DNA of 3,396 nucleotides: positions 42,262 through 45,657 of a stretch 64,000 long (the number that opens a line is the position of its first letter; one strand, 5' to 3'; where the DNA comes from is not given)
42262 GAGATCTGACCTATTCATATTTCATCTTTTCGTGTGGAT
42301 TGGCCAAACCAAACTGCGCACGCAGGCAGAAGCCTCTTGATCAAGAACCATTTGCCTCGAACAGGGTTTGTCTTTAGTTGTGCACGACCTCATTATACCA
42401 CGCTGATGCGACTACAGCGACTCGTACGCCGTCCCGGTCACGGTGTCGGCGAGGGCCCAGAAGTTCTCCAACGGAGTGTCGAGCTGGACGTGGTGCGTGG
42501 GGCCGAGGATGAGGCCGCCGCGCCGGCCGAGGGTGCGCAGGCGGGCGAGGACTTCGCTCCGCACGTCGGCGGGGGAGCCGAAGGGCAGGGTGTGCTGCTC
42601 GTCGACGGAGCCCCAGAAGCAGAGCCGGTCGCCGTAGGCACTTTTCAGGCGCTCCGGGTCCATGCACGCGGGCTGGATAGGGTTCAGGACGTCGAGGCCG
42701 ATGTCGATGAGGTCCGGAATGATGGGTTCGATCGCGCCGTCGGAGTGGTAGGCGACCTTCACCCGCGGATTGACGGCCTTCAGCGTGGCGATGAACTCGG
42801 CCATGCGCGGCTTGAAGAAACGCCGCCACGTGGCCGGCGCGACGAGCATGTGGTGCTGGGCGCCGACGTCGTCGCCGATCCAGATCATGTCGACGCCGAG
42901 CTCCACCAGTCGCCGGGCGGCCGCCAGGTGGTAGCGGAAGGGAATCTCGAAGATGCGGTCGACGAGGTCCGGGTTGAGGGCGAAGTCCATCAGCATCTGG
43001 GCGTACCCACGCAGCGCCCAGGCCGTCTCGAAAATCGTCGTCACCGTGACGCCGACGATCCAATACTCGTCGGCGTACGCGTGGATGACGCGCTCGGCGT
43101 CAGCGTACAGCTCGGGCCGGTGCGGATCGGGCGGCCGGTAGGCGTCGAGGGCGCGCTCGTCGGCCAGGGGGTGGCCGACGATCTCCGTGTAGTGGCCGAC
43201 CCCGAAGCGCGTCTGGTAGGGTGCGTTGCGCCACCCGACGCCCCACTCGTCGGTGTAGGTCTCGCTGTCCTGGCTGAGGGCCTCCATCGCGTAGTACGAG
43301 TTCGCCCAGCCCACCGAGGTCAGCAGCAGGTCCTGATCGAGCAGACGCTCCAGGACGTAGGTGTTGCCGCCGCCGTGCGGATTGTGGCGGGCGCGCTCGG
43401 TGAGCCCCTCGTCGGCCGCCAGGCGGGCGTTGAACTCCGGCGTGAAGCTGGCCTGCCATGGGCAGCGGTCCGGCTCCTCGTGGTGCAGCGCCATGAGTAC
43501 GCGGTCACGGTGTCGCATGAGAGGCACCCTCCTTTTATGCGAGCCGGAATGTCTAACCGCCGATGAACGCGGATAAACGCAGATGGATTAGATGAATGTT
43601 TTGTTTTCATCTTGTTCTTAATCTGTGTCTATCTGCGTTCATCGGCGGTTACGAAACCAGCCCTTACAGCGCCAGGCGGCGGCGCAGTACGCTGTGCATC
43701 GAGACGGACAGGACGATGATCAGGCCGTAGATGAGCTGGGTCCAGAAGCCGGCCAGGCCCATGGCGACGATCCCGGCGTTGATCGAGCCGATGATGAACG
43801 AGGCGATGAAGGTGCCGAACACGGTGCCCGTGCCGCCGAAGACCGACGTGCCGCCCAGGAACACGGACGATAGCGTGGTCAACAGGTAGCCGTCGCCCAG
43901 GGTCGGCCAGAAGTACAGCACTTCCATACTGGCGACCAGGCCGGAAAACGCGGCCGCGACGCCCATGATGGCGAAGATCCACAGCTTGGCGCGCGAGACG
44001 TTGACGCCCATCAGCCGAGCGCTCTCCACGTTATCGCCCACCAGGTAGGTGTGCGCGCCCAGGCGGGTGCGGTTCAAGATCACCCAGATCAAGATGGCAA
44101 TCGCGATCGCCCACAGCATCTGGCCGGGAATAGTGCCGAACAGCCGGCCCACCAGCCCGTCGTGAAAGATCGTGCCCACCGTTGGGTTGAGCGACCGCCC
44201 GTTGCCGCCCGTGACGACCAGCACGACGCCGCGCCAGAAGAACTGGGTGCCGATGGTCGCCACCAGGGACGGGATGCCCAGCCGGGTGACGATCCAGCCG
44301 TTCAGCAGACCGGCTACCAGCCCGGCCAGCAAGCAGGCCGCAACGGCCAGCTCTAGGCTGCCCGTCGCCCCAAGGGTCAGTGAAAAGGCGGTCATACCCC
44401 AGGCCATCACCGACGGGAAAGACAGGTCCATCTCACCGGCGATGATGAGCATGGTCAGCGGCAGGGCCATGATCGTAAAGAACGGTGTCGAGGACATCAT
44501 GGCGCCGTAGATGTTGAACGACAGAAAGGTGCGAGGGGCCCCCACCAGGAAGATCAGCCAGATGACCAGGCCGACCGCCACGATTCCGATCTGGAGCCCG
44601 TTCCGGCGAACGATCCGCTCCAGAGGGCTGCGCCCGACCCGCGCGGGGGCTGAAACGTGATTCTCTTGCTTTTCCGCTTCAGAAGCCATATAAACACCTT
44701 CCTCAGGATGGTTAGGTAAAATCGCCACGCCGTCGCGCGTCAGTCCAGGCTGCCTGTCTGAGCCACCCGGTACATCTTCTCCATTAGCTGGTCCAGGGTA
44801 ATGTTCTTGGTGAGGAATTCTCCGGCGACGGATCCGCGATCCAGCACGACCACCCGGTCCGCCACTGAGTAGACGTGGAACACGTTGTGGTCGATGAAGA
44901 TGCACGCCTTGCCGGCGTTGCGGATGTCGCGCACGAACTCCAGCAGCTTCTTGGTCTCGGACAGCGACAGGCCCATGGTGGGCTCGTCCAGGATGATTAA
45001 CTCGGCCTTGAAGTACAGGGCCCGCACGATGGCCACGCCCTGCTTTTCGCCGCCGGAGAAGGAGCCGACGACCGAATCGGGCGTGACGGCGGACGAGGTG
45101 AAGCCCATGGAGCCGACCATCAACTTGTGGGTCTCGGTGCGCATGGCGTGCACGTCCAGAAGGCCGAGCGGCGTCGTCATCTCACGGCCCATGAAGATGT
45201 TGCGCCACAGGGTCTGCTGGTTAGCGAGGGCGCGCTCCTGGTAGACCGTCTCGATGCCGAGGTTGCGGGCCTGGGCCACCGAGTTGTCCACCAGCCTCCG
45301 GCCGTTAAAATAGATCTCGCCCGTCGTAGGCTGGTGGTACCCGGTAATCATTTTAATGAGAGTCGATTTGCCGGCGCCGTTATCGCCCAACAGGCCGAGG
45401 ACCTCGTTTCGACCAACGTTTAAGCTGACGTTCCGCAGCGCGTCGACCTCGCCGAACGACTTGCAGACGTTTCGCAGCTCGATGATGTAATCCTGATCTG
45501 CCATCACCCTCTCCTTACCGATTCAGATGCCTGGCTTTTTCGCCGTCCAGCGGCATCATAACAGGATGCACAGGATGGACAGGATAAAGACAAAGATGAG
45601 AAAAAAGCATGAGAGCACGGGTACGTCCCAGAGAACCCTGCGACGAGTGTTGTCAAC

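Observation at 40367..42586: DarT/DarG toxin-antitoxin cassette inserted at the 3' end of a UroD-family gene, with ~170-bp duplication of the gene end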

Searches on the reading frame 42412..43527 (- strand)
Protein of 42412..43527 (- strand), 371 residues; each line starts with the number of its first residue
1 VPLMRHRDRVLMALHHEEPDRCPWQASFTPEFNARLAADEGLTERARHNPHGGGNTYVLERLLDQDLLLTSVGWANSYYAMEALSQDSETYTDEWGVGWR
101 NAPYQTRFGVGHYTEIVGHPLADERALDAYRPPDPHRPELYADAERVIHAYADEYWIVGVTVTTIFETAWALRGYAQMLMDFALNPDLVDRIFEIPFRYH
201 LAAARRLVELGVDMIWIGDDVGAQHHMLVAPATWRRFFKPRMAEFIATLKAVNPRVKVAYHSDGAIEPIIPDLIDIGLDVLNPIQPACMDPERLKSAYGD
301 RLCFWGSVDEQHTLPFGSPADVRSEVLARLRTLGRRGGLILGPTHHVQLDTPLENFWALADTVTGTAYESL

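Call 6: search_protein_families(library=pfam, proteins=[window:42412-43527:-], max_evalue=0.001)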
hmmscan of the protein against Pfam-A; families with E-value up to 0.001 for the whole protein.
window:42412-43527:- (371 aa): 1 family
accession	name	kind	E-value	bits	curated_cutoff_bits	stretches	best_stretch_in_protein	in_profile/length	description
PF01208.23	URO-D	-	6.3e-27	94.9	23.9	1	118-364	96-344/346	Uroporphyrinogen decarboxylase (URO-D)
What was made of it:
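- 42412..43518 (-): UroD-family gene (368 aa from the ATG at 43518). It is the last gene of a conserved operon of solute-binding protein, ABC ATPase, permease and UroD. It is intact. Pfam URO-D 6e-27 (call 6).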

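Call 10: find_encoding_contigs(protein=window:42412-43527:-, flank=10000, max_places=10)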
Protein window:42412-43527:- (371 aa): no gene with exactly this product is on record in the collection.

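Call 11: find_related_loci(query=window:42412-43527:-, collection=genome_contigs, flank=10000)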
Query window:42412-43527:- (371 aa) in genome_contigs; peptide patterns used: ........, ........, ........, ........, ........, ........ (x = any residue, [..] = any of these).
469 stretches matched a pattern; 453 encode a relative of the query (tblastn E <= 1e-3); the best 80 are kept; 80 distinct loci.
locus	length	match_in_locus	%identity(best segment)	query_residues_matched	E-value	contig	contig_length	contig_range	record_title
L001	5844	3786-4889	74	4-371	0e+0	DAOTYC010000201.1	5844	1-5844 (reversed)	MAG TPA_asm: Anaerolineae bacterium isolate H23_304 k115_961000, whole genome shotgun sequence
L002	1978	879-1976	77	3-368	0e+0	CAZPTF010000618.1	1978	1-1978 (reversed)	MAG TPA_asm: uncultured Anaerolineae bacterium isolate SRP241326_co3_194 genome assembly, contig: NODE_55568_length_1978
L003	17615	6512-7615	72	4-371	0e+0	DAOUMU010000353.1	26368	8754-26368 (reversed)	MAG TPA_asm: Anaerolineae bacterium isolate W92_265 k127_892963, whole genome shotgun sequence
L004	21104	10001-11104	73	4-371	0e+0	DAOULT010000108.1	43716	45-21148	MAG TPA_asm: Anaerolineae bacterium isolate W31_52 k127_465860, whole genome shotgun sequence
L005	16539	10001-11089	72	4-366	0e+0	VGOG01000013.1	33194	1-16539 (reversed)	MAG: Chloroflexi bacterium isolate K_DeepCast_250m_m2_317 K_DeepCast_250m_m2_317_Ga0194125_10002118, whole genome shotgu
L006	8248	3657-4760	72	4-371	0e+0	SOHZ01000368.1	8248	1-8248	MAG: Anaerolineales bacterium isolate E26_bin7 NODE_400_length_8248_cov_12.495545, whole genome shotgun sequence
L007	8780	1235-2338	74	4-371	0e+0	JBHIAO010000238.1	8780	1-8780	MAG: Anaerolineae bacterium isolate K_2_bin.73 NODE_4672_length_8780_cov_12.055358, whole genome shotgun sequence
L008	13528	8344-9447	71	4-371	0e+0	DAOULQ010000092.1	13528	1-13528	MAG TPA_asm: Anaerolineae bacterium isolate W31_47 k127_983571, whole genome shotgun sequence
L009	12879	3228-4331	74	4-371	0e+0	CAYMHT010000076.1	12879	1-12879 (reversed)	MAG TPA_asm: uncultured Anaerolineales bacterium isolate SRP319275_co2_51 genome assembly, contig: NODE_4452_length_1287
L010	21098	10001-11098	72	3-368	0e+0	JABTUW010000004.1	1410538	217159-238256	MAG: Anaerolineales bacterium isolate H5_CFX7 seq004, whole genome shotgun sequence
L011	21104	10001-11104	71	4-371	0e+0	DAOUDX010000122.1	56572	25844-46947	MAG TPA_asm: Anaerolineae bacterium isolate N2_102 k133_1587043, whole genome shotgun sequence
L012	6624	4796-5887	74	3-366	0e+0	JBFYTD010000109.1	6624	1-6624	MAG: Anaerolineae bacterium isolate PPR_0257 scaffold_4887, whole genome shotgun sequence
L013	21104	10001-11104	75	4-371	0e+0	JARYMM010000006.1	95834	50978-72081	MAG: Anaerolineae bacterium isolate A05DMB-I-32 NODE_6_length_95834_cov_6.856292, whole genome shotgun sequence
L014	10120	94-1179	75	2-363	0e+0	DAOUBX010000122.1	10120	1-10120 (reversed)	MAG TPA_asm: Anaerolineales bacterium isolate H71_756 k91_573281, whole genome shotgun sequence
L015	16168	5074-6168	73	4-368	0e+0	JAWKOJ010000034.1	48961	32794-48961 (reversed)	MAG: Caldilineales bacterium isolate ABC2.10 ABC2.10.fa-34, whole genome shotgun sequence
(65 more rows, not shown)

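Call 16: find_encoding_contigs(protein=window:42412-43518:-, flank=10000, max_places=10)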
Protein window:42412-43518:- (368 aa): no gene with exactly this product is on record in the collection.

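Call 31: find_homologous_proteins(query=window:42412-43518:-, max_evalue=1e-100)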
Query window:42412-43518:- (368 aa): 3574 proteins with E <= 1e-100 among 8000 candidates; the best 120 are listed.
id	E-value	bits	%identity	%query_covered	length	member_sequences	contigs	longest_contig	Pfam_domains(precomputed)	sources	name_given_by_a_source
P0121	2.6e-255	865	100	100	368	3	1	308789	PF01208.24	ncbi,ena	-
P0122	3.4e-224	762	86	100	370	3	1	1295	PF01208.24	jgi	jgi:uroporphyrinogen decarboxylase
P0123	4.4e-201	686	77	100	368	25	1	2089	PF01208.24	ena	-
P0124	2.2e-200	684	75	100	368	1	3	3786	PF01208.24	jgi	jgi:uroporphyrinogen decarboxylase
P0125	9.2e-200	682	75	100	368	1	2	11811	PF01208.24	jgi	jgi:uroporphyrinogen decarboxylase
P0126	1.3e-199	681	77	100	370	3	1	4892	PF01208.24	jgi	jgi:uroporphyrinogen decarboxylase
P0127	5.1e-198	676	76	99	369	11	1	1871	PF01208.24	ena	-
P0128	5.3e-198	676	74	100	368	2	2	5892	PF01208.24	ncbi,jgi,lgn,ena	-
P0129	8.1e-198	675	74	100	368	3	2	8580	PF01208.24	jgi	jgi:uroporphyrinogen decarboxylase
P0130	1.3e-197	675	77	99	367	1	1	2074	PF01208.24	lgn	-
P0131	1.4e-197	675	76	100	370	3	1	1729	PF01208.24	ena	-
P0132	4.6e-197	673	75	100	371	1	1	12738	PF01208.24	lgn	-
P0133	1.0e-196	672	75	99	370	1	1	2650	PF01208.24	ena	-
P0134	1.8e-196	671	75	100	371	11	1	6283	PF01208.24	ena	-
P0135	2.7e-196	670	74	100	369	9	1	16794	PF01208.24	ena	-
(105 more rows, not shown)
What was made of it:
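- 42412..43518 (-): It is identical to P0121 (call 31).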

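Call 32: list_cluster_members(proteins=[P0121, P0122])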
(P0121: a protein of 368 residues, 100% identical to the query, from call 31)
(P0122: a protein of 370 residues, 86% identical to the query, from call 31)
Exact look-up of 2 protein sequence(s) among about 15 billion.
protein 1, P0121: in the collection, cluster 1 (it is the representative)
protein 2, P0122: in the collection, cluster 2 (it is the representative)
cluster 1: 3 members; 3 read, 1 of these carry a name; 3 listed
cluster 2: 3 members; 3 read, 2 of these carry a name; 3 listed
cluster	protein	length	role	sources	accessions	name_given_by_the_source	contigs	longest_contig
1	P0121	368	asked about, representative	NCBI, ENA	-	-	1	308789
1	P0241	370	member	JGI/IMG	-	uroporphyrinogen decarboxylase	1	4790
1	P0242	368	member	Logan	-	-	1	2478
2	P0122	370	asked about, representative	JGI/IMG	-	uroporphyrinogen decarboxylase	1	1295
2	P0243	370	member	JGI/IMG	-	uroporphyrinogen decarboxylase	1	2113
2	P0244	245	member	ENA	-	-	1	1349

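Call 35: find_encoding_contigs(protein=P0241, flank=10000)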
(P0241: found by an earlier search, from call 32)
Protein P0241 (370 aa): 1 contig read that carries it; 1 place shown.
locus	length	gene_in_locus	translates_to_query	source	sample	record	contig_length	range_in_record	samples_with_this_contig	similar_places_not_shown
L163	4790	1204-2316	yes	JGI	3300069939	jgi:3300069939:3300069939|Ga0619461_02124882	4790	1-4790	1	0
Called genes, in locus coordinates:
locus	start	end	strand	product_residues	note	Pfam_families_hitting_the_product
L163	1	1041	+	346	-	?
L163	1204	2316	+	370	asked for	PF01208:URO-D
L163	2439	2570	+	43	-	-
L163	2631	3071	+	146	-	-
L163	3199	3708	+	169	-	PF13175:AAA_15 (weak), PF13304:AAA_21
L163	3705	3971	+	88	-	-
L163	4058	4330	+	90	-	-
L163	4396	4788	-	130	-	?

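Call 36: find_encoding_contigs(protein=P0242, flank=10000)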
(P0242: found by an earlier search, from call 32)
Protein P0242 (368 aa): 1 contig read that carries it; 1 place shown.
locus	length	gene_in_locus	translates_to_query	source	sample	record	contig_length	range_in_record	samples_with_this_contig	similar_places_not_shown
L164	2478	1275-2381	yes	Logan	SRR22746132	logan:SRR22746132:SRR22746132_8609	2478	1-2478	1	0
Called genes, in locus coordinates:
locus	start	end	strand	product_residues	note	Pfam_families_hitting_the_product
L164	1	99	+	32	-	?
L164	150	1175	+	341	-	PF02653:BPD_transp_2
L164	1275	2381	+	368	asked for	PF01208:URO-D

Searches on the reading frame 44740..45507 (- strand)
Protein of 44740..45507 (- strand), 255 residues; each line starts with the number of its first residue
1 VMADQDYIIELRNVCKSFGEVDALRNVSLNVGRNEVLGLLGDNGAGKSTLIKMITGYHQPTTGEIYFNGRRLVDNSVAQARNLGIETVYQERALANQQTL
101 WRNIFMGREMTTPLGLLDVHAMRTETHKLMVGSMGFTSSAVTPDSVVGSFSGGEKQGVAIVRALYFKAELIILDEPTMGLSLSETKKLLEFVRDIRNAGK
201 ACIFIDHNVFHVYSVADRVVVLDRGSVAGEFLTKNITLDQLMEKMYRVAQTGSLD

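Call 6: search_protein_families(library=pfam, proteins=[window:44740-45507:-], max_evalue=0.001)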
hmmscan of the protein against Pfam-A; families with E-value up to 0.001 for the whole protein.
window:44740-45507:- (255 aa): 2 families
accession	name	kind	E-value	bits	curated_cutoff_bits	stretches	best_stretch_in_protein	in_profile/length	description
PF00005.33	ABC_tran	-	4.5e-30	105.5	25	1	24-177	1-136/137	ABC transporter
PF13304.12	AAA_21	-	6.1e-06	26.9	27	0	38-54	3-19/304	AAA domain, putative AbiEii toxin, Type IV TA system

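Call 19: find_encoding_contigs(protein=window:44740-45507:-, flank=10000, max_places=10)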
Protein window:44740-45507:- (255 aa): no gene with exactly this product is on record in the collection.
